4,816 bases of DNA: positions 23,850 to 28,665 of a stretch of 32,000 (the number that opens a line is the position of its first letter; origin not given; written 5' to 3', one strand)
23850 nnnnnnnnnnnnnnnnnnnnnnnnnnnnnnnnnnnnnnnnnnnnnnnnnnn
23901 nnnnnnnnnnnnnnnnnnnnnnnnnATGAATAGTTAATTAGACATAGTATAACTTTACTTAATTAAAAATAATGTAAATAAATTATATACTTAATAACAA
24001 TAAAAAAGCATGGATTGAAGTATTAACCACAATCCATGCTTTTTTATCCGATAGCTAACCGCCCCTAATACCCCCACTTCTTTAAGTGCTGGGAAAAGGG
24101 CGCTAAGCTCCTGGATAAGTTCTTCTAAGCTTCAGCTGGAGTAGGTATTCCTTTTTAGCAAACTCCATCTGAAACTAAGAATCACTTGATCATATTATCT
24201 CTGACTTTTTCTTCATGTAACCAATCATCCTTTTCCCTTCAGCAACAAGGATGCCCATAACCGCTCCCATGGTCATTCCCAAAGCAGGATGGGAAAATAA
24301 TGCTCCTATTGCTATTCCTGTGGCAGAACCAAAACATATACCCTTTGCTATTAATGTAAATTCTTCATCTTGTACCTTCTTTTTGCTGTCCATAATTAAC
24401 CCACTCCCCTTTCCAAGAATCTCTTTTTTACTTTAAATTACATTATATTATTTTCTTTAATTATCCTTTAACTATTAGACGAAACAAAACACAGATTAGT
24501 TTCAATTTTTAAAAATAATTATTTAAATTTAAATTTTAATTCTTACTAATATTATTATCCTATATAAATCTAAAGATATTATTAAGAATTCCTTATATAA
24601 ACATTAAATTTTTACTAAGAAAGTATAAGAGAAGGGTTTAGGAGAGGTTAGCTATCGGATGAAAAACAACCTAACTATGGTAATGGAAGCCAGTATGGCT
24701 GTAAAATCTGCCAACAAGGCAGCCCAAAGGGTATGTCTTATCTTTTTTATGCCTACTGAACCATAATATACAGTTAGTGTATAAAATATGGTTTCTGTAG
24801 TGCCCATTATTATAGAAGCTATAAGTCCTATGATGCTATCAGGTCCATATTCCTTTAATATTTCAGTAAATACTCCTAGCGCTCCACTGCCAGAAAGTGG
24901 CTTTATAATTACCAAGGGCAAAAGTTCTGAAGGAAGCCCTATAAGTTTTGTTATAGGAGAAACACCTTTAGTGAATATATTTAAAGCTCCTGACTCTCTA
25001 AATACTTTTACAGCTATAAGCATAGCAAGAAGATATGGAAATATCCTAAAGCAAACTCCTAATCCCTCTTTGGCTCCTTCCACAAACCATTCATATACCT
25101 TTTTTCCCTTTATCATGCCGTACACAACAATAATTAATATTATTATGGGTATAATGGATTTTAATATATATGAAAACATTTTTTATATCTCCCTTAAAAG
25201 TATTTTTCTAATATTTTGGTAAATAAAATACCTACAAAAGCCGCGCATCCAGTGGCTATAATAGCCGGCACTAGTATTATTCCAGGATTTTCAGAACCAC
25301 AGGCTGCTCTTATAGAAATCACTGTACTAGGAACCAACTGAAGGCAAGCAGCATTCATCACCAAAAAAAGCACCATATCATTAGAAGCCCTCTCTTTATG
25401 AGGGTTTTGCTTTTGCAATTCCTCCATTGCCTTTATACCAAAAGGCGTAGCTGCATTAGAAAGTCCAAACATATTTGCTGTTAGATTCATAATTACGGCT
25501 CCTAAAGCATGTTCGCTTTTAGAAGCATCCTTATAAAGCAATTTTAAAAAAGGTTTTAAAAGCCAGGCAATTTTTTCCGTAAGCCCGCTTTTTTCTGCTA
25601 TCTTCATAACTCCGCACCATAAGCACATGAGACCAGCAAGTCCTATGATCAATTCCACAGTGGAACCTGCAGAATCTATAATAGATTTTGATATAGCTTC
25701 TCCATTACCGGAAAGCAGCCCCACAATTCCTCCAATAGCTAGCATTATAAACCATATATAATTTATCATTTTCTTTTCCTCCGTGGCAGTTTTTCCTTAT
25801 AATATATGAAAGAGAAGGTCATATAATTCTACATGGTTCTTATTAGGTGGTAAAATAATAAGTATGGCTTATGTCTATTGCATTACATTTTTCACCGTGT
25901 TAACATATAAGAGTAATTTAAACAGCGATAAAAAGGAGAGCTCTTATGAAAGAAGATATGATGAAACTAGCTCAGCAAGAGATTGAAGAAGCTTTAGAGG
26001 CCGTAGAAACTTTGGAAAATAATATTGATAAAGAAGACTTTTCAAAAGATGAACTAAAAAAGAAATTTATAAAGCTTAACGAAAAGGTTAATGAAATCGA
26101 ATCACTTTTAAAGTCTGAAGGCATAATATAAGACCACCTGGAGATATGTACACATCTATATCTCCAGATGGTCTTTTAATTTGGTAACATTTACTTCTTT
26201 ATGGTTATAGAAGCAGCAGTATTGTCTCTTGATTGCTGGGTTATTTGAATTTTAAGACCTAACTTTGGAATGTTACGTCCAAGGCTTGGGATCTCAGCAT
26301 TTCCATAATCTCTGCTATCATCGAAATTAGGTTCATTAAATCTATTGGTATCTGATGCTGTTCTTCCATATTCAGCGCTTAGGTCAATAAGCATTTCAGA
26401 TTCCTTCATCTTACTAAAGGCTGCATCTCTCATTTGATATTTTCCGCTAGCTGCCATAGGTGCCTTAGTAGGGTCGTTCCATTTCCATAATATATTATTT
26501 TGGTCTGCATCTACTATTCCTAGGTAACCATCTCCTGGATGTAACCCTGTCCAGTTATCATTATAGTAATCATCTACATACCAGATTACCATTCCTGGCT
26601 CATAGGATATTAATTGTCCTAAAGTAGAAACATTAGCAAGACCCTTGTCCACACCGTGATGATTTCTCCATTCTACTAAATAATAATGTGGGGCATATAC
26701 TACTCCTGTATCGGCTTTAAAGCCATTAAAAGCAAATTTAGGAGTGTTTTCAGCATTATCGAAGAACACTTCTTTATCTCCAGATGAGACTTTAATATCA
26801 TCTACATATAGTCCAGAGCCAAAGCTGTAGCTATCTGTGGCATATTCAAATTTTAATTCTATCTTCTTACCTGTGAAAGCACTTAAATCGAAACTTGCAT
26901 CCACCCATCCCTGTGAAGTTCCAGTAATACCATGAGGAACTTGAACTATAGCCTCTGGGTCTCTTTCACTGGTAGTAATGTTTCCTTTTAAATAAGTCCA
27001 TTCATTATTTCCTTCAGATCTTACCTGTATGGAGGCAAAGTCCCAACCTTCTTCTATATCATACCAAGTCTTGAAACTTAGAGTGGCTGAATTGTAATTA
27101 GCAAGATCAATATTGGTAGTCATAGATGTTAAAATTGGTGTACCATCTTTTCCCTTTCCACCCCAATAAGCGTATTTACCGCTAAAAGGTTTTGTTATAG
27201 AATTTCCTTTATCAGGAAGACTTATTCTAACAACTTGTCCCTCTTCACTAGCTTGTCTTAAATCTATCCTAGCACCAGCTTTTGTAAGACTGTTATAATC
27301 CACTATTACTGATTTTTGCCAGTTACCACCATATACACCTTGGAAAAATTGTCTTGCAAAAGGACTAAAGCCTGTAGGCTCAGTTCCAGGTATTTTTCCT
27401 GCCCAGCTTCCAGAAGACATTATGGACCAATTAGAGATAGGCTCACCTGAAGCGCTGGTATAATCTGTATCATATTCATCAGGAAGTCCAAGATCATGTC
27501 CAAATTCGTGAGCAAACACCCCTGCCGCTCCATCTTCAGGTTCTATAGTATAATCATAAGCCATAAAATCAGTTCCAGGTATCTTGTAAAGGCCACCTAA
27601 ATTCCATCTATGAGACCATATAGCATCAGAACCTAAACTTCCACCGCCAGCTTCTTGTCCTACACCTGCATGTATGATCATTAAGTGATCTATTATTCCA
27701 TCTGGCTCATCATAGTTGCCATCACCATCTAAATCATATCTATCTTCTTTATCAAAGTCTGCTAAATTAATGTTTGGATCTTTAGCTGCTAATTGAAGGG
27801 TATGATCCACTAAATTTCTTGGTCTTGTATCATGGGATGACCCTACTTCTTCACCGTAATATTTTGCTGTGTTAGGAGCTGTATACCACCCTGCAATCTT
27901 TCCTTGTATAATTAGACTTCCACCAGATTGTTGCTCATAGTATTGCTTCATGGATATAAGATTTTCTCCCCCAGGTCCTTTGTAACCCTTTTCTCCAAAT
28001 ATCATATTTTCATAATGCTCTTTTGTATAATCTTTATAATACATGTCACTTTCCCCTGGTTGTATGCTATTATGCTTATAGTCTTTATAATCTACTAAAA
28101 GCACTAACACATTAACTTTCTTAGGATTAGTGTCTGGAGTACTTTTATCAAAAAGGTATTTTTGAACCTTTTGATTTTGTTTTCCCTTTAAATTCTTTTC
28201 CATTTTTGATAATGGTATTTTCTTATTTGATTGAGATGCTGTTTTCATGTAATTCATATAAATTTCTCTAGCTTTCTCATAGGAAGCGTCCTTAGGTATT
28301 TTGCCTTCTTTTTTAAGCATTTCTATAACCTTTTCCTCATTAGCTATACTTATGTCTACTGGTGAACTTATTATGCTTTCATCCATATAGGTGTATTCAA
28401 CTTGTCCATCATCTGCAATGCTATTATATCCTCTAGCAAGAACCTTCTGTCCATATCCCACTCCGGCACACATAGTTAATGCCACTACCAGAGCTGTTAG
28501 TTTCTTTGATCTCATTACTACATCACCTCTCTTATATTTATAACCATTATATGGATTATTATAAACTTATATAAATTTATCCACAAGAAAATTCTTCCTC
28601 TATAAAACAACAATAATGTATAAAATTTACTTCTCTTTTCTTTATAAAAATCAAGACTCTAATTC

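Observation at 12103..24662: Family of ~150-nt two-hairpin elements with compensatory base changes: candidate undescribed structured RNA or MITE-like repeat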

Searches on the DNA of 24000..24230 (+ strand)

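Call 9: search_rna_families(source=window, start=24000, end=24230, threshold=evalue, max_evalue=10, show_alignments=3)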
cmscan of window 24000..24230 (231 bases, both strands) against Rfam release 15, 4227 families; matches with E-value up to 10: 22.
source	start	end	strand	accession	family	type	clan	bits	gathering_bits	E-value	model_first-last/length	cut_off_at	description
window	24001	24047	+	RF03735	mir-1502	Gene; miRNA;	-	23.5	66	0.099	1-59/59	no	mir-1502 microRNA precursor family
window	24001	24048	+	RF00855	mir-254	Gene; miRNA;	-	22.8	70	0.013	1-63/63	no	mir-254 microRNA precursor family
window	24000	24046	-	RF03735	mir-1502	Gene; miRNA;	-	22.8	66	0.15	1-59/59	no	mir-1502 microRNA precursor family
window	24000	24058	-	RF03174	mir-4803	Gene; miRNA;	-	21.1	90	0.097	1-63/74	3'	mir-4803 microRNA precursor family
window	24000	24048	-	RF04089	mir-753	Gene; miRNA;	-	20.9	62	0.066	1-61/62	3'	mir-753 microRNA precursor family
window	24003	24185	-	RF04182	GibS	Gene; sRNA;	-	20.4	115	0.81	1-142/142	no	GibS sRNA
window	24000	24046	-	RF00855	mir-254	Gene; miRNA;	-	19.5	70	0.11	1-62/63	3'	mir-254 microRNA precursor family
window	24000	24053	+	RF03174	mir-4803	Gene; miRNA;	-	19.4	90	0.26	7-74/74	5'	mir-4803 microRNA precursor family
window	24121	24182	-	RF00994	mir-1255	Gene; miRNA;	-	19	63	0.15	1-67/67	no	mir-1255 microRNA precursor family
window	24119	24184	-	RF03402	mir-957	Gene; miRNA;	-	18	66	0.18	1-77/77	no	mir-957 microRNA precursor family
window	24030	24139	+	RF02173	SMAD5-AS1_1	Gene; lncRNA;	-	17.7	45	0.033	154-263/263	no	SMAD5 antisense RNA 1 conserved region 1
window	24002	24045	-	RF03851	mir-1002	Gene; miRNA;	-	17.6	85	1.9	1-89/89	no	mir-1002 microRNA precursor family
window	24000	24052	-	RF03790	MIR8008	Gene; miRNA;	-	16.3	66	0.91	1-48/55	3'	MIR8008 microRNA precursor family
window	24000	24063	-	RF04059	MIR5020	Gene; miRNA;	-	16.2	73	1.2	1-93/109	3'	MIR5020 microRNA precursor family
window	24109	24199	-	RF00696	mir-203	Gene; miRNA;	-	16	65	0.4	1-80/80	no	mir-203 microRNA precursor family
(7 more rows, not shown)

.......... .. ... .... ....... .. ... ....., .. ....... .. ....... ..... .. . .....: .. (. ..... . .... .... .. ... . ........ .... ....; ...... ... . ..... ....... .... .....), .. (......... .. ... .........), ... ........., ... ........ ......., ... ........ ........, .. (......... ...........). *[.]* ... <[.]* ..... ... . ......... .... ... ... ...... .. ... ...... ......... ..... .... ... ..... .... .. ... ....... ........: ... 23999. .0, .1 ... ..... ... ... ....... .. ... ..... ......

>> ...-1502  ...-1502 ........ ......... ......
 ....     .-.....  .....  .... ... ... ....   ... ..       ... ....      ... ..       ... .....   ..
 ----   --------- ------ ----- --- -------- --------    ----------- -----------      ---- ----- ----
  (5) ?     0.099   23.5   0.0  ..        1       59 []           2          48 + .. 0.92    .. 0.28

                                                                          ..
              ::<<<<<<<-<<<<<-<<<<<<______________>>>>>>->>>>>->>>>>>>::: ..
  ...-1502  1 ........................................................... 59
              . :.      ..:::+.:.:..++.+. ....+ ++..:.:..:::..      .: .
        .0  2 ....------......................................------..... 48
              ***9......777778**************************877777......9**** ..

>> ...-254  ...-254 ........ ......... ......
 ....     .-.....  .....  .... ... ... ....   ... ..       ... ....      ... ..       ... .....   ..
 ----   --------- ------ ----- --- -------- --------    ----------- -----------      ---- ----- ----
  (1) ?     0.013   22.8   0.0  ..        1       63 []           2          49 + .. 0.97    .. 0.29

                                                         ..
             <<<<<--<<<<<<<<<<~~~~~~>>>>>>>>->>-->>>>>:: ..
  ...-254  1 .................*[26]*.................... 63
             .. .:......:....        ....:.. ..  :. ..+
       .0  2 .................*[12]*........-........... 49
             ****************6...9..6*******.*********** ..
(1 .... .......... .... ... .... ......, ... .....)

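Call 33: search_dna_similar(query=window:24043-24190:+, collection=plasmids, mode=distant, max_evalue=0.01, max_rows=40)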
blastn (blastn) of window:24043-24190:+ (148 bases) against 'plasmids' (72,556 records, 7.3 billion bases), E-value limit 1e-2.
No match.

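Call 34: search_dna_similar(query=window:24043-24190:+, collection=phages, mode=distant, max_evalue=0.01, max_rows=20)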
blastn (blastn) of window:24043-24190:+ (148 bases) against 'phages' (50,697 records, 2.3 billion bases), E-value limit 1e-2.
No match.

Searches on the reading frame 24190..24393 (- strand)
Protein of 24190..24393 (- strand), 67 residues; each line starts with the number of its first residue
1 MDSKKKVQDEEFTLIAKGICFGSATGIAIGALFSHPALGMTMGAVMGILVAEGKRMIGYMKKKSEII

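Call 71: find_encoding_contigs(protein=window:24190-24393:-, flank=3000, max_places=10)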
Protein window:24190-24393:- (67 aa): no gene with exactly this product is on record in the collection.

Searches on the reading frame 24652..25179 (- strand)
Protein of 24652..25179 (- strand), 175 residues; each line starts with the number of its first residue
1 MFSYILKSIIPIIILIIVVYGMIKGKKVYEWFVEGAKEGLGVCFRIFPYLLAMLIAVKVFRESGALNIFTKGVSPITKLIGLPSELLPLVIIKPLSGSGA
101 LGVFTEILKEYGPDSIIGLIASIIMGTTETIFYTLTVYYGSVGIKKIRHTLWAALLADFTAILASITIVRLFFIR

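Call 17: search_protein_families(library=pfam, proteins=[window:24652-25179:-])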
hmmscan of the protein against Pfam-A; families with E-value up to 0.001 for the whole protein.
window:24652-25179:- (175 aa): 1 family
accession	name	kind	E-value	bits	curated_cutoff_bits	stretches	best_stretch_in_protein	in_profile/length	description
PF07670.19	Gate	-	1.4e-13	51.6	29.6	1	44-145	2-104/104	Nucleoside recognition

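Call 70: find_encoding_contigs(protein=window:24652-25179:-, flank=3000, max_places=10)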
Protein window:24652-25179:- (175 aa): 19 contigs read that carry it; 10 places shown.
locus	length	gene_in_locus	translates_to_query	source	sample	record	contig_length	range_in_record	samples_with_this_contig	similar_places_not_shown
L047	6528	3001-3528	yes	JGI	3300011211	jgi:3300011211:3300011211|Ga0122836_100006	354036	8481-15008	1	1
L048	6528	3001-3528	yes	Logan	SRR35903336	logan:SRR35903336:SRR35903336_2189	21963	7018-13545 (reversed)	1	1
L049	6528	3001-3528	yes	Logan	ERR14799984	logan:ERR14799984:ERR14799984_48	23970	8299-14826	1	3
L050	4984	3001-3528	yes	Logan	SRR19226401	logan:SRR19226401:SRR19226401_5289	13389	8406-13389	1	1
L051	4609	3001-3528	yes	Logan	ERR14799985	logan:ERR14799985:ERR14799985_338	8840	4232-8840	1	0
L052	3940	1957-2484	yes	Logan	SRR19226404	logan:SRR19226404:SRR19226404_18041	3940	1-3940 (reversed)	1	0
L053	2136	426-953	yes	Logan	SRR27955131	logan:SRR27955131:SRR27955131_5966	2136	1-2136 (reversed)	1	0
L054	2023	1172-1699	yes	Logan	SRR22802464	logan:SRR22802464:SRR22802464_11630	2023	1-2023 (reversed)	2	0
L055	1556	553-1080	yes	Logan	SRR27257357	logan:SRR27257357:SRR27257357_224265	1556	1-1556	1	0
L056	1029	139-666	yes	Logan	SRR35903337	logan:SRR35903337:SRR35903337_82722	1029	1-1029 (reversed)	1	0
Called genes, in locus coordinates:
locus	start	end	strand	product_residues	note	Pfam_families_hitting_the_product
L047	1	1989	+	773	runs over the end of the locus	PF05547:Peptidase_M6, PF20773:InhA-like_MAM, PF20774:InhA-like_VEG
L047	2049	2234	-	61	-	-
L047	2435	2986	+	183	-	PF07670:Gate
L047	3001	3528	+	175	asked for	PF07670:Gate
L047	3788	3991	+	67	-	-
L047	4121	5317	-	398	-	PF00375:SDF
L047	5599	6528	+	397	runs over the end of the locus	PF00155:Aminotran_1_2, PF01053:Cys_Met_Meta_PP (weak)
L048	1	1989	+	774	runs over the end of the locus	PF05547:Peptidase_M6, PF20773:InhA-like_MAM, PF20774:InhA-like_VEG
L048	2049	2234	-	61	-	-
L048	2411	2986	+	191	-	PF07670:Gate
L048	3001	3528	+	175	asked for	PF07670:Gate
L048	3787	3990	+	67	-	-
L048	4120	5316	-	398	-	PF00375:SDF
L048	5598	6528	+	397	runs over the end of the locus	PF00155:Aminotran_1_2, PF01053:Cys_Met_Meta_PP (weak)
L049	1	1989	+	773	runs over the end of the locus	PF05547:Peptidase_M6, PF20773:InhA-like_MAM, PF20774:InhA-like_VEG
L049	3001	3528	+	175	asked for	PF07670:Gate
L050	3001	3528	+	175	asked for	PF07670:Gate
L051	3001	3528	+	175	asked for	PF07670:Gate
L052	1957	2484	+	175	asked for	PF07670:Gate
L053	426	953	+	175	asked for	PF07670:Gate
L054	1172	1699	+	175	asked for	PF07670:Gate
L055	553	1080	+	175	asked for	PF07670:Gate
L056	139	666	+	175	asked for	PF07670:Gate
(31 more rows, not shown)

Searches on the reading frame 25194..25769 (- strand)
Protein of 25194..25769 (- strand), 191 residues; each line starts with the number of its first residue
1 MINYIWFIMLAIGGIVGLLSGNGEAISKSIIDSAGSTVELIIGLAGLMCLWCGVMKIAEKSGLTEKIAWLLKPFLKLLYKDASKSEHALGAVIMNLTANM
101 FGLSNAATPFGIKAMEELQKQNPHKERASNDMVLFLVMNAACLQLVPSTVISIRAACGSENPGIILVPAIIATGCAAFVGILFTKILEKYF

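Call 17: search_protein_families(library=pfam, proteins=[window:25194-25769:-])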
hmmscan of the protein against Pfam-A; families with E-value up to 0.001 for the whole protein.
window:25194-25769:- (191 aa): 1 family
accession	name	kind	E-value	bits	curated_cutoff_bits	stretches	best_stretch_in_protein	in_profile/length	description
PF07670.19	Gate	-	1.4e-13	51.6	29.6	1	42-154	2-101/104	Nucleoside recognition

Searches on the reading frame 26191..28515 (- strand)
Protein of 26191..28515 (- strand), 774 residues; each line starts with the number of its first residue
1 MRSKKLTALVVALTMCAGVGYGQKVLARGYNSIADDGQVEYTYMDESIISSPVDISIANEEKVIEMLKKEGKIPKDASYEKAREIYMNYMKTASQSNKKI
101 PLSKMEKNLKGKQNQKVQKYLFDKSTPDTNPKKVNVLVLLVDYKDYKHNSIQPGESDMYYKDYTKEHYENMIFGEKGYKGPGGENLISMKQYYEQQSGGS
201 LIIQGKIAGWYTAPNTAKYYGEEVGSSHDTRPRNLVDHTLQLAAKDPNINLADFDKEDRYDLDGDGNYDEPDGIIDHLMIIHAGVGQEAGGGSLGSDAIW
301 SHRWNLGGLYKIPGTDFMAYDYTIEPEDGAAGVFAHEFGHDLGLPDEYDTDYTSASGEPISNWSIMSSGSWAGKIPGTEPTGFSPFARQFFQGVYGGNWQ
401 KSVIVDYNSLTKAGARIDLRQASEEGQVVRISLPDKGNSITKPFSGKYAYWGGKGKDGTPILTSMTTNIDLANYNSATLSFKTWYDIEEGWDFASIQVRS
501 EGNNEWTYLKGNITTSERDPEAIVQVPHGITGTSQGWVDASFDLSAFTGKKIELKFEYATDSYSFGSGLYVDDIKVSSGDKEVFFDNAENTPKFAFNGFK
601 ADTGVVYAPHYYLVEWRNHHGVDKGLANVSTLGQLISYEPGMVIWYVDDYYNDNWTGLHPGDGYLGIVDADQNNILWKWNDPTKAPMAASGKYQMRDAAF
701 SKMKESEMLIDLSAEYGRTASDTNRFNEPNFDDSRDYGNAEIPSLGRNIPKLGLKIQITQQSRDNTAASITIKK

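Call 17: search_protein_families(library=pfam, proteins=[window:26191-28515:-])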
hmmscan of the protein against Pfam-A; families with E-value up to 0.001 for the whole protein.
window:26191-28515:- (774 aa): 3 families
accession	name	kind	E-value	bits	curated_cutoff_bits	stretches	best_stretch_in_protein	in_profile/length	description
PF05547.17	Peptidase_M6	-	2.2e-113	378.8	22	1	131-399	10-293/294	Immune inhibitor A peptidase M6, catalytic domain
PF20773.4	InhA-like_MAM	-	2.6e-49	167.8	26.9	1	421-603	12-190/191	Immune inhibitor A-like, MAM domain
PF20774.2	InhA-like_VEG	-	6.1e-49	166.7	27.6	1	609-769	5-157/158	Immune inhibitor A-like metallopeptidase, VEG domain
